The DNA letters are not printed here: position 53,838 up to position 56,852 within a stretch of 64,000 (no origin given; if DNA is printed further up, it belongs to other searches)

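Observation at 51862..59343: Five-gene cluster: ADP-forming acyl-CoA synthetase (alpha+beta) coupled to a cytoplasmic Mo/W-bisPGD oxidoreductase, a ferredoxin subunit and a LutB-HdrD fusion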

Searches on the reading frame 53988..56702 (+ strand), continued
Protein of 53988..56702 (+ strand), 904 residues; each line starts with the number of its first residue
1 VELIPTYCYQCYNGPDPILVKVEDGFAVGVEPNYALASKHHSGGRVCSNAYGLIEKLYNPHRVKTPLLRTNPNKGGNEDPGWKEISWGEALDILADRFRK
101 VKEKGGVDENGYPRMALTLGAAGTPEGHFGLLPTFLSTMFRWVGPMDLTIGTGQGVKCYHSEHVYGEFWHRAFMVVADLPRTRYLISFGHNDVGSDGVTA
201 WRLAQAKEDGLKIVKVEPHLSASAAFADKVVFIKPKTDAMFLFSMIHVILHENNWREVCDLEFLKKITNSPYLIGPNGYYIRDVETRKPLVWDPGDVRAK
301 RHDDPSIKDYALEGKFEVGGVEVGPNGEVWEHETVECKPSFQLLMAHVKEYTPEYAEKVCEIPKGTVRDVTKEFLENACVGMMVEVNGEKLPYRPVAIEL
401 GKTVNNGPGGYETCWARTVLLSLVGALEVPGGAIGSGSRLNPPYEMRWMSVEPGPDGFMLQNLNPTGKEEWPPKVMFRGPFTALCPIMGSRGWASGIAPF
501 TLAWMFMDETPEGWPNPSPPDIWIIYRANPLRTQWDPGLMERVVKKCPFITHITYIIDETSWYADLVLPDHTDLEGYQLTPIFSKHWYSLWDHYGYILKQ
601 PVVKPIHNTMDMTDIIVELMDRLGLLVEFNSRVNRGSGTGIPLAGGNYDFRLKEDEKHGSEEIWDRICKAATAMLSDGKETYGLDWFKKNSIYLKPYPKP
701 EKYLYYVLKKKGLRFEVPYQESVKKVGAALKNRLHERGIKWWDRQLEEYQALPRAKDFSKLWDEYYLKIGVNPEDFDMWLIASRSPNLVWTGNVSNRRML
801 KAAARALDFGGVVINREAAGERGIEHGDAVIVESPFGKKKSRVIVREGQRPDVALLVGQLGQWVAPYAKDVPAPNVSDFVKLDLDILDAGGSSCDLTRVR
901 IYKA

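Call 58: find_encoding_contigs(protein=P0013, flank=7000, max_places=1)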
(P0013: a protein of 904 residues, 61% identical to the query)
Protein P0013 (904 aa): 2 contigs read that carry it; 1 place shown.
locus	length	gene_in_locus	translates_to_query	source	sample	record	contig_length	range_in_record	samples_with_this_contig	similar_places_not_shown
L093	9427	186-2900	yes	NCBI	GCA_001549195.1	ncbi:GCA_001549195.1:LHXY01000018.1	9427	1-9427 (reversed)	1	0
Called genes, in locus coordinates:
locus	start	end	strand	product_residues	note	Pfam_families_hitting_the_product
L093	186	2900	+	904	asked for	PF00384:Molybdopterin, PF01568:Molydop_binding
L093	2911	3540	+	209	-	PF12838:Fer4_7, PF13187:Fer4_9 (weak), PF13247:Fer4_11, PF14697:Fer4_21 (weak), PF13187:Fer4_9 (weak), PF25160:LdpA_Fe-S-bd, PF00037:Fer4, PF12797:Fer4_2 (weak), +7 more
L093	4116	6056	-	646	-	PF07992:Pyr_redox_2 (weak), PF00890:FAD_binding_2 (weak), PF12831:FAD_oxidored, PF13450:NAD_binding_8 (weak), PF00037:Fer4 (weak), PF12797:Fer4_2 (weak), PF12838:Fer4_7, PF14697:Fer4_21, +7 more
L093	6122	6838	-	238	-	PF13549:ATP-grasp_5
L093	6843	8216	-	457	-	PF02629:CoA_binding, PF13380:CoA_binding_2, PF13607:Succ_CoA_lig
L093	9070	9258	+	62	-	-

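Call 61: search_protein_families(library=pfam, proteins=[L092:4722-5123:+, L092:5120-5890:+, L092:7054-8592:-, L093:3624-4109:-, L093:4116-6083:-, L086:1516-1974:+, L088:9224-9784:+], max_evalue=0.001)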
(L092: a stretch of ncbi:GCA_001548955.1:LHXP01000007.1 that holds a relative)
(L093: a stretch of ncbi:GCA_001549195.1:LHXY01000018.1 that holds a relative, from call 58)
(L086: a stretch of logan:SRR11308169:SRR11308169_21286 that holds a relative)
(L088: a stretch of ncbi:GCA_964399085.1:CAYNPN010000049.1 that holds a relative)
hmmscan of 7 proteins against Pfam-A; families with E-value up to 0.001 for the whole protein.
L092:4722-5123:+ (133 aa): 1 family
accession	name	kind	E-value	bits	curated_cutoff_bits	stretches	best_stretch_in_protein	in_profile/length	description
PF02662.21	FlpD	-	1.3e-11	45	22.3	1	14-56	2-44/123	Methyl-viologen-reducing hydrogenase, delta subunit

L092:5120-5890:+ (256 aa): 2 families
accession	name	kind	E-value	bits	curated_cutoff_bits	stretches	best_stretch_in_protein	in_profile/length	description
PF04432.18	FrhB_FdhB_C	-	7.7e-35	120.4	23.3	1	93-244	2-146/150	Coenzyme F420 hydrogenase/dehydrogenase, beta subunit C terminus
PF04422.18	FrhB_FdhB_N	-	2.6e-21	76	22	1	5-79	1-74/78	Coenzyme F420 hydrogenase/dehydrogenase, beta subunit N-term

L092:7054-8592:- (512 aa): 10 families
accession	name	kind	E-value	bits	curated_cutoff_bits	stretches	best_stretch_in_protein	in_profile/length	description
PF02754.22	CCG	-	4.2e-35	120.1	20.6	2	395-487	1-85/85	Cysteine-rich domain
PF13085.11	Fer2_3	-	8.5e-34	116.2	27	1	4-113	2-107/107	2Fe-2S iron-sulfur cluster binding domain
PF13183.11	Fer4_8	-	3.3e-10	40.8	27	1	149-217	4-68/68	4Fe-4S dicluster domain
PF12838.12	Fer4_7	-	3.7e-08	34.2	27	1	149-217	1-52/52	4Fe-4S dicluster domain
PF13237.11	Fer4_10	-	3.7e-08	33.6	25.5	1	145-214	4-53/53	4Fe-4S dicluster domain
PF13187.11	Fer4_9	-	5.7e-07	29.9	27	1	196-216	30-50/52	4Fe-4S dicluster domain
PF13484.11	Fer4_16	-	1.9e-06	29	30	1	150-215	2-65/66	4Fe-4S double cluster binding domain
PF00111.32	Fer2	-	2.6e-06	27.7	21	1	20-76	6-75/77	2Fe-2S iron-sulfur cluster binding domain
PF13746.11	Fer4_18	-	2.7e-06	28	27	0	197-221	55-79/114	4Fe-4S dicluster domain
PF13534.11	Fer4_17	-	1e-05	26.4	22.2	1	149-218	1-61/61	4Fe-4S dicluster domain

L093:3624-4109:- (161 aa): 10 families
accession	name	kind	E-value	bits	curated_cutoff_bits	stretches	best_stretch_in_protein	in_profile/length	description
PF13183.11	Fer4_8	-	2.2e-09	38.1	27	1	27-91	3-68/68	4Fe-4S dicluster domain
PF13187.11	Fer4_9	-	1.9e-08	34.6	27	1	29-90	2-50/52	4Fe-4S dicluster domain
PF12838.12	Fer4_7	-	2.1e-07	31.8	27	1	29-91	2-52/52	4Fe-4S dicluster domain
PF14691.11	Fer4_20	-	5.5e-07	29.8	25.8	1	70-109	18-58/113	Dihydroprymidine dehydrogenase domain II, 4Fe-4S cluster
PF13237.11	Fer4_10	-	1.4e-06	28.6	25.5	1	28-88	8-53/53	4Fe-4S dicluster domain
PF13534.11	Fer4_17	-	4.7e-06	27.5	22.2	1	29-91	2-60/61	4Fe-4S dicluster domain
PF25160.1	LdpA_Fe-S-bd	-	2e-05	24.7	27.6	1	23-42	22-41/49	LdpA Fe-S cluster-binding domain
PF13484.11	Fer4_16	-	4.1e-05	24.7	30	1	29-90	2-66/66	4Fe-4S double cluster binding domain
PF12837.12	Fer4_6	-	0.00081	19.7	25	1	28-43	8-23/24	4Fe-4S binding domain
PF13451.12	zf_Tbcl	-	0.00083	19.7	24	1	113-156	4-42/48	Probable treble clef domain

L093:4116-6083:- (655 aa): 19 families
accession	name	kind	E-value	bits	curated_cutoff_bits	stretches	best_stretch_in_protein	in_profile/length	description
PF00037.32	Fer4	-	1.9e-21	75.4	21.1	3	585-607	2-24/24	4Fe-4S binding domain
PF12838.12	Fer4_7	-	2.4e-16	60.4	27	2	591-636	2-52/52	4Fe-4S dicluster domain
PF12837.12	Fer4_6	-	2.2e-15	56.2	25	3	615-636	2-23/24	4Fe-4S binding domain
PF13484.11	Fer4_16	-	2.2e-12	48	30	0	622-640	2-20/66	4Fe-4S double cluster binding domain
PF13237.11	Fer4_10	-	2.3e-12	47.1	25.5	2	586-633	4-53/53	4Fe-4S dicluster domain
PF14697.11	Fer4_21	-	3.8e-11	43.4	35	1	585-634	2-53/59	4Fe-4S dicluster domain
PF12797.12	Fer4_2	-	1.8e-09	37.4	24.5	1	246-265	3-22/22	4Fe-4S binding domain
PF07992.20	Pyr_redox_2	-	2.1e-09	37.7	26.1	1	152-341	2-108/291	Pyridine nucleotide-disulphide oxidoreductase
PF25160.1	LdpA_Fe-S-bd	-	1e-08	35.3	27.6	1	597-638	9-44/49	LdpA Fe-S cluster-binding domain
PF12831.13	FAD_oxidored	-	9e-08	32.2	27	1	154-190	3-39/416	FAD dependent oxidoreductase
PF13187.11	Fer4_9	-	1.3e-07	31.9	27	1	591-636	2-51/52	4Fe-4S dicluster domain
PF00890.30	FAD_binding_2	-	7.4e-07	29.1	20.4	1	154-190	3-39/414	FAD binding domain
PF13450.12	NAD_binding_8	-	2.3e-06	28.2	21.9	1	155-194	1-40/68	NAD(P)-binding Rossmann-like domain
PF01134.28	GIDA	-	1.9e-05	24.4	22.1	1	154-201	3-40/391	Glucose inhibited division protein A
PF00070.33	Pyr_redox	-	6.2e-05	23.9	22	1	152-190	1-36/82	Pyridine nucleotide-disulphide oxidoreductase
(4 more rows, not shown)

L086:1516-1974:+ (152 aa): 0 families

L088:9224-9784:+ (186 aa): 0 families

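Call 62: search_dna_similar(query=window:53988-56699:+, collection=plasmids, mode=protein, max_evalue=1e-50, max_rows=40)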
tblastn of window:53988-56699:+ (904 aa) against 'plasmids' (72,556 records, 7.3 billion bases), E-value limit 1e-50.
No match.

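Call 64: search_protein_families(library=ncbifam, proteins=[L051:3784-4278:+, L051:4428-6248:+, L051:6071-7186:+, L051:7099-8346:+, L051:8294-9736:+, L051:8343-9185:+, L051:9478-9816:+], max_evalue=1e-10)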
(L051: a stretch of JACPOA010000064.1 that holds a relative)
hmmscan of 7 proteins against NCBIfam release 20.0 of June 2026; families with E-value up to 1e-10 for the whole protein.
L051:3784-4278:+ (164 aa): 0 families

L051:4428-6248:+ (606 aa): 9 families
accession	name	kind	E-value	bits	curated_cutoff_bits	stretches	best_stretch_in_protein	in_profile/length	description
TIGR03336.1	IOR_alpha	equivalog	2.6e-210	699.8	650.9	1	21-598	5-595/595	indolepyruvate ferredoxin oxidoreductase subunit alpha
NF009589.0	PRK13030.1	subfamily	1.8e-43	148.4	816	1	91-533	124-618/1170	indolepyruvate ferredoxin oxidoreductase family protein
NF009588.0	PRK13029.1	subfamily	3.3e-25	88.2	952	1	354-470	450-563/1196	indolepyruvate ferredoxin oxidoreductase family protein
TIGR03710.1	OAFO_sf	subfamily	4.5e-23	81.6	482.75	1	8-90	183-266/561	2-oxoacid:acceptor oxidoreductase subunit alpha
NF006412.0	PRK08659.1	equivalog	6.4e-22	78.3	411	1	21-194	8-188/378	2-oxoacid:acceptor oxidoreductase subunit alpha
NF005507.0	PRK07119.1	subfamily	3.1e-17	62.4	399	1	22-192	8-185/352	3-methyl-2-oxobutanoate dehydrogenase subunit VorB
NF040682.1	PorA_Arch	equivalog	1.2e-11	44.1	550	1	21-193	6-184/387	pyruvate synthase subunit PorA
NF007206.0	PRK09627.1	equivalog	2.6e-11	43.1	579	0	22-193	7-185/375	2-oxoglutarate synthase subunit alpha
TIGR02177.1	PorB_KorB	subfamily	6.7e-11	42.2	261.9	0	404-531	55-188/286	2-oxoacid:acceptor oxidoreductase, beta subunit, pyruvate/2-ketoisovalerate family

L051:6071-7186:+ (371 aa): 19 families
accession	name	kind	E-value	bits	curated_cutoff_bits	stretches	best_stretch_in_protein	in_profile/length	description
NF005322.0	PRK06853.1-2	equivalog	1.4e-58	198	237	1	84-277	4-191/197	indolepyruvate oxidoreductase subunit beta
NF005325.0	PRK06853.1-5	equivalog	1.8e-58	197.5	230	1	85-276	3-188/192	indolepyruvate oxidoreductase subunit beta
TIGR03334.1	IOR_beta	equivalog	1.6e-44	152.2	205.8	1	86-276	1-188/189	indolepyruvate ferredoxin oxidoreductase subunit beta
NF005323.0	PRK06853.1-3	equivalog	1.5e-43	149.1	238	1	84-280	5-196/197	indolepyruvate oxidoreductase subunit beta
NF004917.0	PRK06274.1-3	equivalog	4.9e-37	127.8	284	1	87-281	4-195/203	indolepyruvate oxidoreductase subunit beta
NF004918.0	PRK06274.1-4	equivalog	7.4e-34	117.2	278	1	87-275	4-188/202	indolepyruvate oxidoreductase subunit beta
NF005324.0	PRK06853.1-4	equivalog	1.6e-32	113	222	1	87-280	4-190/196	indolepyruvate oxidoreductase subunit beta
NF005326.0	PRK06853.1-6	equivalog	2.6e-31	109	348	1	87-275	5-192/202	indolepyruvate oxidoreductase subunit beta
NF005328.0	PRK06853.2-2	equivalog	1.3e-26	93.5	240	1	86-248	4-156/192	indolepyruvate oxidoreductase subunit beta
NF004916.0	PRK06274.1-2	equivalog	3.6e-23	82.6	227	1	88-170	5-86/178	indolepyruvate oxidoreductase subunit beta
NF005327.0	PRK06853.2-1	equivalog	3.1e-21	76.1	242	1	86-244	4-153/194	indolepyruvate oxidoreductase subunit beta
NF004915.0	PRK06274.1-1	equivalog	1.6e-19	70.1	274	1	87-175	4-92/194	indolepyruvate oxidoreductase subunit beta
NF009589.0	PRK13030.1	subfamily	1e-18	66.5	816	1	76-299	719-947/1170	indolepyruvate ferredoxin oxidoreductase family protein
NF005329.0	PRK06853.2-4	equivalog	1.8e-17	64.1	267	1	88-160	4-82/175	indolepyruvate oxidoreductase subunit beta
NF009588.0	PRK13029.1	subfamily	1.8e-15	56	952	1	70-283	729-947/1196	indolepyruvate ferredoxin oxidoreductase family protein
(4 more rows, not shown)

L051:7099-8346:+ (415 aa): 12 families
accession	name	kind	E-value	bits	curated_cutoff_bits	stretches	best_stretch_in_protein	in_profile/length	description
NF006412.0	PRK08659.1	equivalog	1.2e-165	551.3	411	1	41-409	4-374/378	2-oxoacid:acceptor oxidoreductase subunit alpha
NF007206.0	PRK09627.1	equivalog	9.9e-124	413.1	579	1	46-407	7-371/375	2-oxoglutarate synthase subunit alpha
TIGR03710.1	OAFO_sf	subfamily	2.3e-114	383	482.75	1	41-406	192-559/561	2-oxoacid:acceptor oxidoreductase subunit alpha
NF005507.0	PRK07119.1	subfamily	1.2e-94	317.1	399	2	42-233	4-196/352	3-methyl-2-oxobutanoate dehydrogenase subunit VorB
NF041170.1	Oxoac_fdxalpha_Archa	equivalog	9.2e-75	252.2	800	1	38-404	231-615/636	2-oxoacid:ferredoxin oxidoreductase subunit alpha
NF040682.1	PorA_Arch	equivalog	1.1e-28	100.2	550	1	42-198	3-155/387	pyruvate synthase subunit PorA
NF006232.0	PRK08366.1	equivalog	9e-28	97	646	1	41-368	6-321/394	2-ketoisovalerate ferredoxin oxidoreductase subunit alpha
NF007201.0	PRK09622.1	equivalog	8.8e-26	90.7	590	1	42-211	10-177/405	2-oxoacid:ferredoxin oxidoreductase subunit alpha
NF045764.1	PhenlGlyoxDHPadG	equivalog_domain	8.6e-23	80.5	700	1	44-198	4-154/398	NADH-dependent phenylglyoxylate dehydrogenase subunit alpha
NF006233.0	PRK08367.1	equivalog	5.1e-22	78.3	625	1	43-141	5-105/394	pyruvate ferredoxin oxidoreductase subunit alpha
TIGR03336.1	IOR_alpha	equivalog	1.4e-15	56.6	650.9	1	43-228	3-182/595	indolepyruvate ferredoxin oxidoreductase subunit alpha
NF045791.1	OxalOxredalpha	equivalog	1.7e-15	57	500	0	42-138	4-102/395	oxalate oxidoreductase subunit alpha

L051:8294-9736:+ (480 aa): 7 families
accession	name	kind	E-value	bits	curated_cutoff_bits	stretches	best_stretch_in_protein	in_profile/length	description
NF006323.0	PRK08537.1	equivalog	7.9e-33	113.3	235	1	300-471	2-178/181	2-oxoacid:ferredoxin oxidoreductase subunit gamma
NF006211.0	PRK08338.1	equivalog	6.3e-27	94.1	239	1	302-471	2-168/170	2-oxoacid:ferredoxin oxidoreductase subunit gamma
TIGR03710.1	OAFO_sf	subfamily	1.2e-21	77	482.75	1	302-473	3-175/561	2-oxoacid:acceptor oxidoreductase subunit alpha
TIGR02175.1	PorC_KorC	subfamily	8.7e-14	51.7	81.1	1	301-470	2-174/177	2-oxoacid:acceptor oxidoreductase, gamma subunit, pyruvate/2-ketoisovalerate family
NF005325.0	PRK06853.1-5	equivalog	3.9e-13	49.6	230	0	413-470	134-190/192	indolepyruvate oxidoreductase subunit beta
NF006275.0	PRK08441.1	equivalog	1.2e-12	47.8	216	1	300-472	2-179/185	2-oxoglutarate-acceptor oxidoreductase subunit OorC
NF005322.0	PRK06853.1-2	equivalog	1.5e-12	47.7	237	0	299-472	4-194/197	indolepyruvate oxidoreductase subunit beta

L051:8343-9185:+ (280 aa): 8 families
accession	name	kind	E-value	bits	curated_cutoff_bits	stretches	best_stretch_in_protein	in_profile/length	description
NF007207.0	PRK09628.1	equivalog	1.4e-90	303.6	364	1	10-274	3-268/277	2-oxoglutarate ferredoxin oxidoreductase subunit beta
NF008820.0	PRK11866.1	equivalog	1.6e-63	214.8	402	1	19-270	12-263/287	2-oxoacid ferredoxin oxidoreductase subunit beta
TIGR02177.1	PorB_KorB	subfamily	1.6e-61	208.3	261.9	1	26-210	4-188/286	2-oxoacid:acceptor oxidoreductase, beta subunit, pyruvate/2-ketoisovalerate family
NF041171.1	Oxoac_fdxbeta_Archa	equivalog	4.5e-57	193.6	423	1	26-210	6-190/296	2-oxoacid:ferredoxin oxidoreductase subunit beta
NF008821.0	PRK11869.1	equivalog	1.1e-51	175.4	438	1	18-262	9-251/286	2-oxoacid ferredoxin oxidoreductase subunit beta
NF008819.1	PRK11865.1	equivalog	8.1e-17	61.4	405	1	23-213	18-216/300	pyruvate synthase subunit PorB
TIGR03336.1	IOR_alpha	equivalog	4.7e-16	58.2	650.9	1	21-212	354-534/595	indolepyruvate ferredoxin oxidoreductase subunit alpha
NF008818.0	PRK11864.1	subfamily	5.1e-14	52.1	405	1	21-210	16-209/300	3-methyl-2-oxobutanoate dehydrogenase subunit beta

L051:9478-9816:+ (112 aa): 0 families
